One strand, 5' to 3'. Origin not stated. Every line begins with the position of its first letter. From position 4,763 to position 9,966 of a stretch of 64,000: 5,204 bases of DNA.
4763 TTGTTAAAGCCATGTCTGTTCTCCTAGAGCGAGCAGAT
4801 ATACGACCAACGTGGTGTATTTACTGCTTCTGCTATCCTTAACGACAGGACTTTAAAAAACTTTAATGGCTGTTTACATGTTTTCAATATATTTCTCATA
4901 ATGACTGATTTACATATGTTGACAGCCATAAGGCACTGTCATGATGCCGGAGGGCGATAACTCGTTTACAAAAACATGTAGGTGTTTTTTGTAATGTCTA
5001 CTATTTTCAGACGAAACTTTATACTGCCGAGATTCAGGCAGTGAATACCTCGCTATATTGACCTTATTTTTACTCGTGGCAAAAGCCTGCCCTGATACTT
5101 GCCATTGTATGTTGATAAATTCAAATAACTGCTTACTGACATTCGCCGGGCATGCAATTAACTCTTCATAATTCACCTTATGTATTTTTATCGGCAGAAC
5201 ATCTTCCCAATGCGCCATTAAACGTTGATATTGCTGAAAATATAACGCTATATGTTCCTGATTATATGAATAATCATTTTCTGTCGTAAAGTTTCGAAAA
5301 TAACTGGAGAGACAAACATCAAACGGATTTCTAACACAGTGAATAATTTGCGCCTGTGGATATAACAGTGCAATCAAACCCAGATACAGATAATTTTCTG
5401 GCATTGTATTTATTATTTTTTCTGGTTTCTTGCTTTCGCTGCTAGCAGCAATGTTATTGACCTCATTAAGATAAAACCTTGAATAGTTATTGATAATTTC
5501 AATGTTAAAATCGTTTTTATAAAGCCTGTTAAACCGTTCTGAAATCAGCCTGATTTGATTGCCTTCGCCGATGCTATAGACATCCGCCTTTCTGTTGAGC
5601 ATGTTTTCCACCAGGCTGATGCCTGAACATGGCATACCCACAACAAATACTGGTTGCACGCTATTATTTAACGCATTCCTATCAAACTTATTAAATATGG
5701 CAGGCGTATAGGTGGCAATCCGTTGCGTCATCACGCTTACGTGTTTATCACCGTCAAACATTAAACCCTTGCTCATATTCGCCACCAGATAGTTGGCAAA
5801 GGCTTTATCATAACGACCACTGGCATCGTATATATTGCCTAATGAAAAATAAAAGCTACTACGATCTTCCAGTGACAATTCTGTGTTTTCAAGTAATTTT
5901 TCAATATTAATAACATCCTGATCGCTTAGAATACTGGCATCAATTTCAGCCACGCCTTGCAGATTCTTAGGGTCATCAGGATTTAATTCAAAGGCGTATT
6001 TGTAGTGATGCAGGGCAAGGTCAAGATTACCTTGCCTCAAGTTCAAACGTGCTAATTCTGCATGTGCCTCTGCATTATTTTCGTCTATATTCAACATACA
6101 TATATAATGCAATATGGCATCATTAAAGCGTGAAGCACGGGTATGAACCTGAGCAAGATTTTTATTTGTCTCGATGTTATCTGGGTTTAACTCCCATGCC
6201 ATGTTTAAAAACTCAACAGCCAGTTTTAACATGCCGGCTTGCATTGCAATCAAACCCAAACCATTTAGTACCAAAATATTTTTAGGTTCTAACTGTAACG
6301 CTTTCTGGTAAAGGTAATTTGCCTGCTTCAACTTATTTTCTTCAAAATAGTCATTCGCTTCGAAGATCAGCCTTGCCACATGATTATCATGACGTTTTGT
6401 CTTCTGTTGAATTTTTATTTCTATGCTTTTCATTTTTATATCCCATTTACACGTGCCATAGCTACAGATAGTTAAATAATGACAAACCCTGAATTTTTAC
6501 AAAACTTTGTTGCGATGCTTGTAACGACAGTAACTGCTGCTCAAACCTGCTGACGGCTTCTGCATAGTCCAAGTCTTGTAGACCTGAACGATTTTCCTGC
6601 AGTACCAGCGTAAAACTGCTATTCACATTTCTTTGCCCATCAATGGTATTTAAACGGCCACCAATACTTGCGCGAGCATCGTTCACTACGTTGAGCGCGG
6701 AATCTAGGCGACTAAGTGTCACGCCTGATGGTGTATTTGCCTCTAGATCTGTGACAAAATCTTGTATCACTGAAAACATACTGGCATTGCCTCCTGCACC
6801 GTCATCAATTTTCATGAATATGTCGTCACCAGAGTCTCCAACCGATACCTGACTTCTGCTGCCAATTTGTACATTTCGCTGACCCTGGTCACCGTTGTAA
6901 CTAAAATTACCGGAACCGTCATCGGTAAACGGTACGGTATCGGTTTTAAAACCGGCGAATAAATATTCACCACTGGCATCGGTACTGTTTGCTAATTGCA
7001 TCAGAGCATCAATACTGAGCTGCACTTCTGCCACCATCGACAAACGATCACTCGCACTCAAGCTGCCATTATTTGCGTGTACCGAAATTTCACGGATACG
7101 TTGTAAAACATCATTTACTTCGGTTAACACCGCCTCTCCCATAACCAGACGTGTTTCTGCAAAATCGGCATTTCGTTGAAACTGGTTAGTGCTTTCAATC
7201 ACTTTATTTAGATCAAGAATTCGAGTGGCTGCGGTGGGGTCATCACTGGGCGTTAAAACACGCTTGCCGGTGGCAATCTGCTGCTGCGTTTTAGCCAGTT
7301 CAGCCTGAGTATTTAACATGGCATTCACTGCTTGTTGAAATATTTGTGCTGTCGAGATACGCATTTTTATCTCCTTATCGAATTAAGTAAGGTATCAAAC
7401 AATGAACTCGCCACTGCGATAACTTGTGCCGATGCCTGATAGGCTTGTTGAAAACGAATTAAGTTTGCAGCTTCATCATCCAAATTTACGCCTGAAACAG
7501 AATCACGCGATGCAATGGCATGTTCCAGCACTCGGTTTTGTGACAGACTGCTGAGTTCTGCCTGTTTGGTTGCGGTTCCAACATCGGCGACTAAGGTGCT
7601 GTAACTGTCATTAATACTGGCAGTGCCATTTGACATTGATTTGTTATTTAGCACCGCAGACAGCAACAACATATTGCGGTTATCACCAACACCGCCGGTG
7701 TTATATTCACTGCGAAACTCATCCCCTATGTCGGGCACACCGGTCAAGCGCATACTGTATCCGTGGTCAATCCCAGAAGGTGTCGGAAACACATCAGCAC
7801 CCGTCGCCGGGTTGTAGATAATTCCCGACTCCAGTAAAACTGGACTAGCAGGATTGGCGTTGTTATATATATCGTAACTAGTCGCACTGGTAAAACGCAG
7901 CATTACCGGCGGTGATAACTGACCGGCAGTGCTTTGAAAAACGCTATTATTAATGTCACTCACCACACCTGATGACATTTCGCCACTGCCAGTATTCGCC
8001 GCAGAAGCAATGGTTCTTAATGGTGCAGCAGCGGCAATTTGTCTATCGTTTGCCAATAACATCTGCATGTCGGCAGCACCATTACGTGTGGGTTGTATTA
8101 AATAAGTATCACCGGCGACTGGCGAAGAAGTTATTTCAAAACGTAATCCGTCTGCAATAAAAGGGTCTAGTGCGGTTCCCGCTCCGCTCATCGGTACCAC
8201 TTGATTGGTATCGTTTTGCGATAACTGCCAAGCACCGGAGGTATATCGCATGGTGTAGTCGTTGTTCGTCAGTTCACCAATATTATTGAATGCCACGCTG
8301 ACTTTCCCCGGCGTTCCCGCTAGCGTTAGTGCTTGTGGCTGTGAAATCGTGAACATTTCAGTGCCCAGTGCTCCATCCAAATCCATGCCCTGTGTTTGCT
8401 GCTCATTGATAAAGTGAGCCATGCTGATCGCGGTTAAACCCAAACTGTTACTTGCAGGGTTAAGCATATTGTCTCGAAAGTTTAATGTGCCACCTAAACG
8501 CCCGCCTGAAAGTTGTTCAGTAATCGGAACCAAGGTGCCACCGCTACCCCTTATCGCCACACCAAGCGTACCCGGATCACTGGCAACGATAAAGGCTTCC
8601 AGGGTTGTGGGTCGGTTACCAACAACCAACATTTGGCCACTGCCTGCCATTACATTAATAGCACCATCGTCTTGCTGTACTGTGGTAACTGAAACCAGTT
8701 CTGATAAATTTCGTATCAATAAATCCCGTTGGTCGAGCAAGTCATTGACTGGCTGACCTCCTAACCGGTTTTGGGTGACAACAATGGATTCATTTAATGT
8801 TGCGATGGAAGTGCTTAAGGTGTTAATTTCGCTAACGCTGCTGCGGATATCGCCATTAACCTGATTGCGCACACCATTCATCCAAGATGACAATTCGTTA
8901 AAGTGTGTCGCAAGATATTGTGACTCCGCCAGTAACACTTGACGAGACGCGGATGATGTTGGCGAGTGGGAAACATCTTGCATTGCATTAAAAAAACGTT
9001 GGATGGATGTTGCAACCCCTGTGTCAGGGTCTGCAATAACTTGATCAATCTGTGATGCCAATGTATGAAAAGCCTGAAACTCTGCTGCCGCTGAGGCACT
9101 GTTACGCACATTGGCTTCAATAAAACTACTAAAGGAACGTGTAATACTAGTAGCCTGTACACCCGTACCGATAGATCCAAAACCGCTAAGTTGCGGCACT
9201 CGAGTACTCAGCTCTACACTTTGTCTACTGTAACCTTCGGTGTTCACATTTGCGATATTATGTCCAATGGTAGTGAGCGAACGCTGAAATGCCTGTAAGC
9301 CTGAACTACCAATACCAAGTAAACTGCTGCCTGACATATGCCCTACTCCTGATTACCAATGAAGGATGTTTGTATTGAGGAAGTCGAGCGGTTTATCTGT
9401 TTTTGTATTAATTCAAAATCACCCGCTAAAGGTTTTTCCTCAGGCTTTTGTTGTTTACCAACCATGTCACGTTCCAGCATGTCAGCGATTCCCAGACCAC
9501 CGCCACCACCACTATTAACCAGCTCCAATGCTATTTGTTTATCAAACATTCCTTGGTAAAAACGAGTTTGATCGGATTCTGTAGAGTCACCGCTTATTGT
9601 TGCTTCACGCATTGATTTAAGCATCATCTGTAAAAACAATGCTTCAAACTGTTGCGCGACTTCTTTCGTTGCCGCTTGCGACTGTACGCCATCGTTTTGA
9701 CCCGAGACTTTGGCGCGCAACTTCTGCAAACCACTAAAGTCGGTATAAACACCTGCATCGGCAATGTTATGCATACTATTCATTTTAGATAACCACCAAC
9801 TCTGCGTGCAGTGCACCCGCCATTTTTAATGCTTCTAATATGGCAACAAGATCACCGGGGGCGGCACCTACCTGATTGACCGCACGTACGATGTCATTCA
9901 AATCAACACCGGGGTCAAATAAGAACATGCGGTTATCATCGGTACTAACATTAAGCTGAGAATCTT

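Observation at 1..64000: Very high density of c-di-GMP and two-component genes inside a single flagellar locus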

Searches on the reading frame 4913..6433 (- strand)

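Call 3: search_protein_families(library=pfam, proteins=[window:4913-6433:-], max_evalue=0.001)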
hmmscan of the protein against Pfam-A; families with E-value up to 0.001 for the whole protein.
window:4913-6433:- (507 aa): 14 families
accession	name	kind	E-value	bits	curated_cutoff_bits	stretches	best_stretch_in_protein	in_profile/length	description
PF13469.12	Sulfotransfer_3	-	1.2e-34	120.9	27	1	261-445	1-215/216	Sulfotransferase family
PF00515.34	TPR_1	-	3.5e-17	61.9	27.8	1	121-154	1-34/34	Tetratricopeptide repeat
PF07719.23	TPR_2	-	5.4e-17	60.9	27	1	121-154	1-34/34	Tetratricopeptide repeat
PF13414.12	TPR_11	-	5.5e-17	61.6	26.8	1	27-65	2-40/42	TPR repeat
PF13431.12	TPR_17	-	1.5e-12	47.1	24.4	0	41-72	1-32/34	Tetratricopeptide repeat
PF14559.12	TPR_19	-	2e-12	47.7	25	1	30-87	2-59/68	Tetratricopeptide repeat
PF00685.33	Sulfotransfer_1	-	7.1e-10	39.1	22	1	261-445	3-184/255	Sulfotransferase domain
PF13432.12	TPR_16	-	1.5e-09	38.5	32.7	0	25-86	3-64/65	Tetratricopeptide repeat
PF13428.12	TPR_14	-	2.3e-09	37.4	23.5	0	122-162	2-42/44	Tetratricopeptide repeat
PF13424.12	TPR_12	-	1.1e-08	35.6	30.1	0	55-118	5-76/77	Tetratricopeptide repeat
PF23914.1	TPR_CcmH_CycH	-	5.3e-08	33.3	42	0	9-100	6-97/158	Cytochrome c-type biogenesis protein H TPR domain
PF13181.12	TPR_8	-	1.7e-07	31.3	25.7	0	194-215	3-24/34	Tetratricopeptide repeat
PF25064.1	ARM_TT21_5th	-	6.5e-05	23.6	27.8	0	29-81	11-63/117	TT21 fifth ARM repeats domain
PF13371.12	TPR_9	-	0.00078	19.9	35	0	95-155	3-63/73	Tetratricopeptide repeat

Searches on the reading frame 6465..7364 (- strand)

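Call 3: search_protein_families(library=pfam, proteins=[window:6465-7364:-], max_evalue=0.001)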
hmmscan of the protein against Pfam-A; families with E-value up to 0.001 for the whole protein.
window:6465-7364:- (300 aa): 2 families
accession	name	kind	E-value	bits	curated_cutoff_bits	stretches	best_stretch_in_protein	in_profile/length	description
PF00669.25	Flagellin_N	-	5.4e-25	88.5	26.6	1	3-141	1-139/139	Bacterial flagellin N-terminal helical region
PF00700.27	Flagellin_C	-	6.2e-07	30.1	23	1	219-300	3-86/86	Bacterial flagellin C-terminal helical region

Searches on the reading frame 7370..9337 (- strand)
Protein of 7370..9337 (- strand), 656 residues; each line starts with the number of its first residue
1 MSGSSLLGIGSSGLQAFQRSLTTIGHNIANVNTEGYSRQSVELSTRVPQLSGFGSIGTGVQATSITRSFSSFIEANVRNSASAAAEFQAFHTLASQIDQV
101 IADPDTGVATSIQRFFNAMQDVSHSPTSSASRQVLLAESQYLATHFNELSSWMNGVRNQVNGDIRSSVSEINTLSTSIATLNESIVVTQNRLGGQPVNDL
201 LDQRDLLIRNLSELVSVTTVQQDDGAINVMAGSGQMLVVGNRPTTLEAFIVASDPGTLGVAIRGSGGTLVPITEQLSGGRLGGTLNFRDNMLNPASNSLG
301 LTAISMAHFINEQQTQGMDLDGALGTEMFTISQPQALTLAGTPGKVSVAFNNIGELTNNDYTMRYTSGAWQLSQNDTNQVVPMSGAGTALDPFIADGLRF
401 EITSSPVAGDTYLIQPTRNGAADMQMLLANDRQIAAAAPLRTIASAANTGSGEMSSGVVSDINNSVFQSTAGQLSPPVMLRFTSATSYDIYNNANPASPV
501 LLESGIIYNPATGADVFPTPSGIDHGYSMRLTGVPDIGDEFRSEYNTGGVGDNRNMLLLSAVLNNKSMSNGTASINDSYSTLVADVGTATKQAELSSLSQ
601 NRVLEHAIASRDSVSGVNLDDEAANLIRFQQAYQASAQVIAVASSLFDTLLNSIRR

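Call 3: search_protein_families(library=pfam, proteins=[window:7370-9337:-], max_evalue=0.001)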
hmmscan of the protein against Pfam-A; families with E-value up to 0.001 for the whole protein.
window:7370-9337:- (656 aa): 4 families
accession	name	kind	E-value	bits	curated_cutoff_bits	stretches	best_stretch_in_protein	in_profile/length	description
PF22638.1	FlgK_D1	-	2e-74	250.6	28.6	1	95-329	2-233/233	Flagellar hook-associated protein FlgK helical domain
PF06429.18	Flg_bbr_C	-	4.1e-10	39.5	23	1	614-652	7-45/46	Flagellar basal body rod FlgEFG protein C-terminal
PF00460.25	Flg_bb_rod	-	1.8e-07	31.4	20.7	1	9-36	3-30/31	Flagella basal body rod protein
PF21158.3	flgK_1st_1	-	3.2e-05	24.3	24.2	1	346-416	13-81/81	Flagellar hook-associated protein 1, D2-like domain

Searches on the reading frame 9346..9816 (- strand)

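Call 3: search_protein_families(library=pfam, proteins=[window:9346-9816:-], max_evalue=0.001)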
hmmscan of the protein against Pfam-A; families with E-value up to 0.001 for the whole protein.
window:9346-9816:- (157 aa): 1 family
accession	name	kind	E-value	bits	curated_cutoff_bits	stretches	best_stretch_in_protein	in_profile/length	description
PF10135.14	Rod-binding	-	5.4e-13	49.7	25.1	1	67-116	1-50/51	Rod binding protein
